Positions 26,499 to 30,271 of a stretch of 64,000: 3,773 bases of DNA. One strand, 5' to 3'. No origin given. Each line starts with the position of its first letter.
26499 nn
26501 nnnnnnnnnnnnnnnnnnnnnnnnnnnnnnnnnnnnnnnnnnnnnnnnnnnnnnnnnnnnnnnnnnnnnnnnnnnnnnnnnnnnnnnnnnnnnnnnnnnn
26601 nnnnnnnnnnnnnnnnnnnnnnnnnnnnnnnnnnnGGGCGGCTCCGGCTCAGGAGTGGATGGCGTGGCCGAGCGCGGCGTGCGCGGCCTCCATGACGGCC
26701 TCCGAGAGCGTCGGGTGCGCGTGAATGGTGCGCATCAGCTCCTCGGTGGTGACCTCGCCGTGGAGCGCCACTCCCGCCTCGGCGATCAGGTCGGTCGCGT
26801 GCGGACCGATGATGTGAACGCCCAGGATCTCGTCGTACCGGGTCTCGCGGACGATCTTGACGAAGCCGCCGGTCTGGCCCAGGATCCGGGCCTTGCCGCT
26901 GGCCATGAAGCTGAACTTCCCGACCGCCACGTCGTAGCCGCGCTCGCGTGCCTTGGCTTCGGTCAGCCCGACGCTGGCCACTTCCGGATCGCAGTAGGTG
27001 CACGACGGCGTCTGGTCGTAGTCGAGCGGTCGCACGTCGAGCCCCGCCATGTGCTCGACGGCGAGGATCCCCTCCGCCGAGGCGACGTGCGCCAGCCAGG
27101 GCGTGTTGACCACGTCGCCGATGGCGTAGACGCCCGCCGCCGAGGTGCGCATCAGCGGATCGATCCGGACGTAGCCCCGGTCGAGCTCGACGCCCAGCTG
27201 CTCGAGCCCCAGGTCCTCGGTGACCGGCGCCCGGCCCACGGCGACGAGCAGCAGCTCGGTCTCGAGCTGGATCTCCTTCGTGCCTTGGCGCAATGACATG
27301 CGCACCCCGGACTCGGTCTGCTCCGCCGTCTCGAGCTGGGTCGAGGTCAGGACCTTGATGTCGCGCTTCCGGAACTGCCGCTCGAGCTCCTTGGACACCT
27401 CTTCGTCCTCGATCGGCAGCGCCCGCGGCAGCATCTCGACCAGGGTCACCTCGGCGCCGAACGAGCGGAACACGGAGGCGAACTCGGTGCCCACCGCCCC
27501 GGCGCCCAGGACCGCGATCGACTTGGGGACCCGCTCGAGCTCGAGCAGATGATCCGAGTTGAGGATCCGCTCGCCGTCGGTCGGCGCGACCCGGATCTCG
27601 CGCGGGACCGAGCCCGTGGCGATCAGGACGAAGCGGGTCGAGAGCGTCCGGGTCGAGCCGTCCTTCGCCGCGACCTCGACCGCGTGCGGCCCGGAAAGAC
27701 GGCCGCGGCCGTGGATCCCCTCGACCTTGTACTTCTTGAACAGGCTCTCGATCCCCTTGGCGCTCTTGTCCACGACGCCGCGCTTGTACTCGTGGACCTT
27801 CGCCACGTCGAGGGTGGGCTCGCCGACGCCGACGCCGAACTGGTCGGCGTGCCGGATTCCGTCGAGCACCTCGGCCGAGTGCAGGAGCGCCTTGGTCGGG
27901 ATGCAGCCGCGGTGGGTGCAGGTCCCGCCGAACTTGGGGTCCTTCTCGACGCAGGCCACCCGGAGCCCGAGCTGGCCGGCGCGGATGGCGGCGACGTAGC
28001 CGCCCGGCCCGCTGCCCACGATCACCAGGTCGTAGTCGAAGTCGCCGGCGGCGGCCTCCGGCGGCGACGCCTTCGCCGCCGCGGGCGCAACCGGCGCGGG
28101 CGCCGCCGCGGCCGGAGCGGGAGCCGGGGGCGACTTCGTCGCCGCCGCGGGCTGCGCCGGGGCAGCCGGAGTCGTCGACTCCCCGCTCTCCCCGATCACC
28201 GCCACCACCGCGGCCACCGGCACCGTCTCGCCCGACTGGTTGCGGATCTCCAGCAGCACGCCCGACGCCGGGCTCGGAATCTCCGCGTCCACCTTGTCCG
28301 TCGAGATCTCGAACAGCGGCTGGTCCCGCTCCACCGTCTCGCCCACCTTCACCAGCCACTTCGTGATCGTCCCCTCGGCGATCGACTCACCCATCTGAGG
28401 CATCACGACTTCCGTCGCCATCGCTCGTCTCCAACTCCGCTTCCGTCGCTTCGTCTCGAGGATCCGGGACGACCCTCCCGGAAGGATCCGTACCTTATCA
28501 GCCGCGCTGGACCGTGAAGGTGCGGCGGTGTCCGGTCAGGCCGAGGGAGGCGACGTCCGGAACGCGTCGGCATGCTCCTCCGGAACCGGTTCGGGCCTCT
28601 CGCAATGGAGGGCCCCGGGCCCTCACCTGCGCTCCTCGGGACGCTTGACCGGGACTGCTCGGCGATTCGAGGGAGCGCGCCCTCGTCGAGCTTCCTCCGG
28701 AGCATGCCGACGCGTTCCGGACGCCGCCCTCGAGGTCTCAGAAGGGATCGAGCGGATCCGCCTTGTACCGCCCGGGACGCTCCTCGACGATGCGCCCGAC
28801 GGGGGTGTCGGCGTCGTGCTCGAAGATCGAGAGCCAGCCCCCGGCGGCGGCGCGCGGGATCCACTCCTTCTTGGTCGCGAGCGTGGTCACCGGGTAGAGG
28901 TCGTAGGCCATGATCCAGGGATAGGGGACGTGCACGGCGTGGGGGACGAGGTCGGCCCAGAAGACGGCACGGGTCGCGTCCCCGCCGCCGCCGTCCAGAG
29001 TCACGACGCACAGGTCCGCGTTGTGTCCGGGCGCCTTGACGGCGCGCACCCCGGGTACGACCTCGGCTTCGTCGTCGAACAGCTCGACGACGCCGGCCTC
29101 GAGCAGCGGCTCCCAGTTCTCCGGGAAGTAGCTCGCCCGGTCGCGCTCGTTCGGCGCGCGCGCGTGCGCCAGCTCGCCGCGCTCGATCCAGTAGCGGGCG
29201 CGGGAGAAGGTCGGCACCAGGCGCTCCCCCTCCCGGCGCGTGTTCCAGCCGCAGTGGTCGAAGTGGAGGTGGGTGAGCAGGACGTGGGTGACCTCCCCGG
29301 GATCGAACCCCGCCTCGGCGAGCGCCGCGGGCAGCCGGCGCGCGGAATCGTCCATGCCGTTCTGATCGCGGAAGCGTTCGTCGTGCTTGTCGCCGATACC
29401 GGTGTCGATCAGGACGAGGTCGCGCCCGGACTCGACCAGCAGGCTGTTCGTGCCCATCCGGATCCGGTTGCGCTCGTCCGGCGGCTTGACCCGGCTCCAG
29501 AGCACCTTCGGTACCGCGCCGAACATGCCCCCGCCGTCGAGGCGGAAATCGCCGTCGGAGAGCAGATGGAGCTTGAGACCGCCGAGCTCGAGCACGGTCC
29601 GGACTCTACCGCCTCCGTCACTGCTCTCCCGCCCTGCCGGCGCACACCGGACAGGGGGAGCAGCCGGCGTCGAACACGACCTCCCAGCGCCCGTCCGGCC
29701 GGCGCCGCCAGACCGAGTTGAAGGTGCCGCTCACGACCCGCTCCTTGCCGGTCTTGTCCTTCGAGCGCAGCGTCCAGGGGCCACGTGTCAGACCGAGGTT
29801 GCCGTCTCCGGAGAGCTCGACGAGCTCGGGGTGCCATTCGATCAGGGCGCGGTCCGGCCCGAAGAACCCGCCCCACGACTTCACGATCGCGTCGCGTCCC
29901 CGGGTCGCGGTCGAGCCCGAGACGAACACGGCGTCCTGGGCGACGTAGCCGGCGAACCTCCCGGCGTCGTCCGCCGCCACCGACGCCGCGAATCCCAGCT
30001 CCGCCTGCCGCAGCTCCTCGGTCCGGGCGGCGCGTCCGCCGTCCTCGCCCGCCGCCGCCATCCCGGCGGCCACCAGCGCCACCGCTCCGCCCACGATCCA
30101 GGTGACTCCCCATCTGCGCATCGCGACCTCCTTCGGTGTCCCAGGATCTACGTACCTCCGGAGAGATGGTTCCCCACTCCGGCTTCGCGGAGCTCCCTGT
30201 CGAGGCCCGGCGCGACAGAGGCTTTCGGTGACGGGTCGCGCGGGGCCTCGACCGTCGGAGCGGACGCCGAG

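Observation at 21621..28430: E2 and E3 of one 2-oxoacid dehydrogenase cluster share a ~350-bp near-identical lipoyl-domain repeat, and a conserved 12-mer sits ~70 bp upstream of both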

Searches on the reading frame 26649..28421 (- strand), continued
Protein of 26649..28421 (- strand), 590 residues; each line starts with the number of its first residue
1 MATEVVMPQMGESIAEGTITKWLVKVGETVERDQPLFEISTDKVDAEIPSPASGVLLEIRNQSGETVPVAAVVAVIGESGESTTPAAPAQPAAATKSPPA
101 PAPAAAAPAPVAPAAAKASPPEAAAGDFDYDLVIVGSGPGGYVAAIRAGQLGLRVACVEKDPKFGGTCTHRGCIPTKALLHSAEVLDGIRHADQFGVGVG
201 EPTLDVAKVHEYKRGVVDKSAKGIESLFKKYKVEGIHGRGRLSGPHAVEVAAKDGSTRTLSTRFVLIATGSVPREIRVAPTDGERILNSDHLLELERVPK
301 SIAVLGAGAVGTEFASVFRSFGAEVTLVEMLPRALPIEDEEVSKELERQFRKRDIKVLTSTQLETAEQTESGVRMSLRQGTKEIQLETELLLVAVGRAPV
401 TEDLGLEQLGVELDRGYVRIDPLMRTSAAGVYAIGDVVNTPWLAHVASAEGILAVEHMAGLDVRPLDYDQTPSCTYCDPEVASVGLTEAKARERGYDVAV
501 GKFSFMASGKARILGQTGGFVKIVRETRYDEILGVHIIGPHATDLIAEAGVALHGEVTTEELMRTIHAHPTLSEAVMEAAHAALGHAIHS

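Call 31: find_encoding_contigs(protein=P0038, flank=8000, max_places=1)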
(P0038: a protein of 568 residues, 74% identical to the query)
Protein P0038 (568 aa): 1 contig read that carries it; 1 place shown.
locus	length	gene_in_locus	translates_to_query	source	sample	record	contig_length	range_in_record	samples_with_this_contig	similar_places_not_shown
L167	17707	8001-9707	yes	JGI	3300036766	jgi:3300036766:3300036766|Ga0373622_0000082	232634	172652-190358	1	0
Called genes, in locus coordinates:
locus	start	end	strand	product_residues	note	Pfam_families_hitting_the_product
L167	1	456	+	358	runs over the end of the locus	PF01882:DUF58 (weak)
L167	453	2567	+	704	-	PF11992:TgpA_N, PF01841:Transglut_core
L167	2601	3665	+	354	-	PF01791:DeoC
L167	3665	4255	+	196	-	-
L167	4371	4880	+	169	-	PF12680:SnoaL_2, PF14534:DUF4440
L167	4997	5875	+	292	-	PF02517:Rce1-like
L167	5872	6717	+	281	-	PF00753:Lactamase_B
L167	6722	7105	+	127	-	-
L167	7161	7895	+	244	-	PF13489:Methyltransf_23, PF08241:Methyltransf_11, PF08242:Methyltransf_12, PF13649:Methyltransf_25, PF13847:Methyltransf_31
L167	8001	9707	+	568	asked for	PF00364:Biotin_lipoyl, PF25984:BSH_YknX (weak), PF00890:FAD_binding_2 (weak), PF07992:Pyr_redox_2, PF12831:FAD_oxidored, PF13450:NAD_binding_8 (weak), PF00070:Pyr_redox, PF02852:Pyr_redox_dim, +6 more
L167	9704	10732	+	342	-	PF00676:E1_dh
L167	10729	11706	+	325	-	PF02779:Transket_pyr, PF02780:Transketolase_C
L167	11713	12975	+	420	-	-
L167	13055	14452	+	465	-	-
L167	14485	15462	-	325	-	PF01916:DS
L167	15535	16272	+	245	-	PF21948:LplA-B_cat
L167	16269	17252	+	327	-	PF19368:WHD_AraR (weak), PF21906:WHD_NrtR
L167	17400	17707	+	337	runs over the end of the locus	PF02445:NadA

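Call 32: find_encoding_contigs(protein=P0043, flank=8000, max_places=1)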
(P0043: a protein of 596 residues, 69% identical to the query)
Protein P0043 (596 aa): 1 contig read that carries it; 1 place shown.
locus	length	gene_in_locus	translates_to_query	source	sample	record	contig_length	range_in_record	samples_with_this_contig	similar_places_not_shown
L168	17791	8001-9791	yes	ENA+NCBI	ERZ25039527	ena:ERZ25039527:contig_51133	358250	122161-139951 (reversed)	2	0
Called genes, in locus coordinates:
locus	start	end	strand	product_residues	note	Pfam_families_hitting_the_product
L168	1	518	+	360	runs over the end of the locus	PF01882:DUF58 (weak)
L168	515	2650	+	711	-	PF11992:TgpA_N, PF01841:Transglut_core, PF13559:DUF4129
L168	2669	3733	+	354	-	PF01791:DeoC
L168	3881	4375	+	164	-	PF14534:DUF4440, PF12680:SnoaL_2 (weak)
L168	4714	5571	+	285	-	PF00753:Lactamase_B, PF12706:Lactamase_B_2 (weak)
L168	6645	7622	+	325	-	PF02779:Transket_pyr, PF02780:Transketolase_C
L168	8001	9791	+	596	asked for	PF00364:Biotin_lipoyl, PF00890:FAD_binding_2 (weak), PF01134:GIDA (faint), PF01494:FAD_binding_3 (faint), PF07992:Pyr_redox_2, PF12831:FAD_oxidored (weak), PF00070:Pyr_redox, PF02852:Pyr_redox_dim, +4 more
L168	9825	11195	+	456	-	PF00364:Biotin_lipoyl, PF25917:BSH_RND (weak), PF25984:BSH_YknX (weak), PF02817:E3_binding, PF00198:2-oxoacid_dh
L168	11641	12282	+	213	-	PF04337:DUF480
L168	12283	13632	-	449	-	-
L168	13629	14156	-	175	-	PF04542:Sigma70_r2, PF08281:Sigma70_r4_2 (weak), PF04545:Sigma70_r4 (weak)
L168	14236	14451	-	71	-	-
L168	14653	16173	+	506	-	PF00989:PAS (faint), PF13188:PAS_8 (faint), PF00512:HisKA, PF02518:HATPase_c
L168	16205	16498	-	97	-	PF01916:DS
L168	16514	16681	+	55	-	-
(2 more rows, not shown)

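Call 33: find_encoding_contigs(protein=P0066, flank=8000, max_places=1)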
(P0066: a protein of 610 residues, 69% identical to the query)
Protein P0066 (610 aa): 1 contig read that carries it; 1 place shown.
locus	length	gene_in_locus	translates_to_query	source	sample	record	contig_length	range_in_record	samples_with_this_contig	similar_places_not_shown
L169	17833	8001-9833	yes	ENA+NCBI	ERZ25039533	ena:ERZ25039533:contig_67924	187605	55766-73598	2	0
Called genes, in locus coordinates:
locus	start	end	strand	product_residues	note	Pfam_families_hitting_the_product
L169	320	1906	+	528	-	PF00534:Glycos_transf_1 (weak), PF13524:Glyco_trans_1_2 (weak)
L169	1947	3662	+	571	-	-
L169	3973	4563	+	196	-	PF00293:NUDIX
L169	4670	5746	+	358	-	PF01791:DeoC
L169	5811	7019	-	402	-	PF01734:Patatin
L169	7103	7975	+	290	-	PF00753:Lactamase_B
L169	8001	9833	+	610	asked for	PF00364:Biotin_lipoyl, PF25917:BSH_RND (faint), PF25984:BSH_YknX (weak), PF00890:FAD_binding_2 (weak), PF07992:Pyr_redox_2, PF12831:FAD_oxidored, PF00070:Pyr_redox, PF02852:Pyr_redox_dim, +4 more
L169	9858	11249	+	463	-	PF00364:Biotin_lipoyl, PF25917:BSH_RND (faint), PF25919:BSH_CusB (faint), PF02817:E3_binding, PF00198:2-oxoacid_dh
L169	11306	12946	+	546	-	-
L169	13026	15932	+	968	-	PF13620:CarboxypepD_reg, PF13715:CarbopepD_reg_2 (weak), PF25183:OMP_b-brl_4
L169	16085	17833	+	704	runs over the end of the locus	PF00884:Sulfatase, PF01663:Phosphodiest (weak), PF13428:TPR_14 (faint), PF00515:TPR_1 (faint), PF07719:TPR_2 (faint), PF12895:ANAPC3 (faint), PF13174:TPR_6 (faint), PF13432:TPR_16 (weak), +3 more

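Call 58: search_solved_structures(query=window:26649-28421:-, max_evalue=1e-60)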
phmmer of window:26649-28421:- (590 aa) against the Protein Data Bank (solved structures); distinct sequences matched with E-value up to 1e-60: 39.
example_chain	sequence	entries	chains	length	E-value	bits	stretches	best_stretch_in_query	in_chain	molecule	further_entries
3ii4_A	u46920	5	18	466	2.3e-109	370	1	129-589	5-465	Dihydrolipoyl dehydrogenase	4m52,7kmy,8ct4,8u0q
2a8x_A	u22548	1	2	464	2.5e-109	369.9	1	130-589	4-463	Dihydrolipoyl dehydrogenase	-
1dxl_A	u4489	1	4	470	2.2e-108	366.8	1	124-589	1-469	DIHYDROLIPOAMIDE DEHYDROGENASE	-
2eq6_A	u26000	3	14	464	2.6e-106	359.9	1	130-589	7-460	Pyruvate dehydrogenase complex, dihydrolipoamide dehydrogenase E3 component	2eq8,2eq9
3urh_A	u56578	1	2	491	9.8e-104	351.4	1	129-589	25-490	Dihydrolipoyl dehydrogenase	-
6uzi_A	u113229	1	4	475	1.1e-103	351.3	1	130-589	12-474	Dihydrolipoyl dehydrogenase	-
5tr3_A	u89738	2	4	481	1.1e-102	348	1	129-589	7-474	Dihydrolipoyl dehydrogenase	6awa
7psc_A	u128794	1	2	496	3.2e-102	346.4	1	127-583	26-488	Dihydrolipoyl dehydrogenase, mitochondrial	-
6i4u_A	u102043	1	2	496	1.4e-101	344.3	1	127-583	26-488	Dihydrolipoyl dehydrogenase, mitochondrial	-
6i4p_A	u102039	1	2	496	1.5e-101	344.2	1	127-583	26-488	Dihydrolipoyl dehydrogenase, mitochondrial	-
6i4t_A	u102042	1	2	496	2e-101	343.8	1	127-583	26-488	Dihydrolipoyl dehydrogenase, mitochondrial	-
5nhg_A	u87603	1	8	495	2.1e-101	343.7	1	127-583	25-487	Dihydrolipoyl dehydrogenase, mitochondrial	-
6i4q_A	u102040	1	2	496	2.1e-101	343.7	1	127-583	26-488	Dihydrolipoyl dehydrogenase, mitochondrial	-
6bz0_A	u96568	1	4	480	2.3e-101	343.6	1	129-590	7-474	Dihydrolipoyl dehydrogenase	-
3rnm_A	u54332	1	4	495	2.4e-101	343.5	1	127-583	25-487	Dihydrolipoyl dehydrogenase, mitochondrial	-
5u25_A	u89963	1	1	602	5.1e-95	322.6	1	22-585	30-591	Dihydrolipoamide dehydrogenase (E3 component of pyruvate and 2-oxoglutarate dehydrogenase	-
1bhy_A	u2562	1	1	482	3.7e-81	276.9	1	126-586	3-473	P64K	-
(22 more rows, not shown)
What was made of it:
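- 26649..28421 (-): Lipoyl-domain-bearing dihydrolipoyl dehydrogenase (E3), 590 aa. It comprises a lipoyl domain (residues 4-76, lipoyl-Lys43 in TDKVD), an Ala/Pro linker, and an FAD/NAD/dimerisation core from about residue 128. PDB relatives include the lipoyl-E3 entry 5u25 and P64k 1bhy (call 58).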

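Call 63: search_protein_families(library=pfam, proteins=[L001:14007-15356:+, L001:14054-15421:+, L167:11713-12975:+])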
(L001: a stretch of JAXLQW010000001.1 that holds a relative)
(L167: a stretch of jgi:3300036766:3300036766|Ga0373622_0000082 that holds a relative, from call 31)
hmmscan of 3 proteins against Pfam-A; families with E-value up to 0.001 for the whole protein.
L001:14007-15356:+ (449 aa): 2 families
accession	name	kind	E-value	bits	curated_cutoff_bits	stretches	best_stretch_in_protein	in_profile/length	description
PF06537.16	DHOR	-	7.6e-34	117.4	22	1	163-449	200-499/499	Di-haem oxidoreductase, putative peroxidase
PF00034.26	Cytochrom_C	-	7.3e-07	30.9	21.3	1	317-449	2-89/90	Cytochrome c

L001:14054-15421:+ (455 aa): 0 families

L167:11713-12975:+ (420 aa): 0 families

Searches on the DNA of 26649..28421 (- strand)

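Call 50: search_rna_families(source=L164, start=7300, end=12500, threshold=evalue, max_evalue=1)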
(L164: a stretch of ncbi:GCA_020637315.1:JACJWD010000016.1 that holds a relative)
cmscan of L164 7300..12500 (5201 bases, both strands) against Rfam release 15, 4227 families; matches with E-value up to 1: 1.
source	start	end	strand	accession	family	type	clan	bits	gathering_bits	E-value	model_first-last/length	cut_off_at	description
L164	8910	8982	+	RF02791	CcsR1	Gene; sRNA;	-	22.4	65.3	0.035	1-83/83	no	Conserved CCUCCUCCC motif stress-induced RNA 1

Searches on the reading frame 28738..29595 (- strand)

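Call 6: search_protein_families(library=pfam, proteins=[window:28738-29595:-])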
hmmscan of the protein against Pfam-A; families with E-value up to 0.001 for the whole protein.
window:28738-29595:- (285 aa): 2 families
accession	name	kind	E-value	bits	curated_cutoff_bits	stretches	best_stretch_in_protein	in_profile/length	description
PF00753.33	Lactamase_B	-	2.5e-16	60.6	22.7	1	47-204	4-143/196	Metallo-beta-lactamase superfamily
PF12706.13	Lactamase_B_2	-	1.6e-05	25.1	27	1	61-132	3-63/200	Beta-lactamase superfamily domain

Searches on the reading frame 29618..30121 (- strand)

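Call 63: search_protein_families(library=pfam, proteins=[window:29618-30121:-])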
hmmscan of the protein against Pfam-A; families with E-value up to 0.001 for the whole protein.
window:29618-30121:- (167 aa): 3 families
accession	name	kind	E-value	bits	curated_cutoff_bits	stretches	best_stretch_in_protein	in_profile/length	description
PF14534.12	DUF4440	-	1.4e-11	45.3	25.2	1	37-147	1-106/107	Domain of unknown function (DUF4440)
PF12680.13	SnoaL_2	-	1.2e-09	39.1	27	1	44-146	4-99/102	SnoaL-like domain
PF13577.12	SnoaL_4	-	7.8e-06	26.3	24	1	35-148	7-122/126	SnoaL-like domain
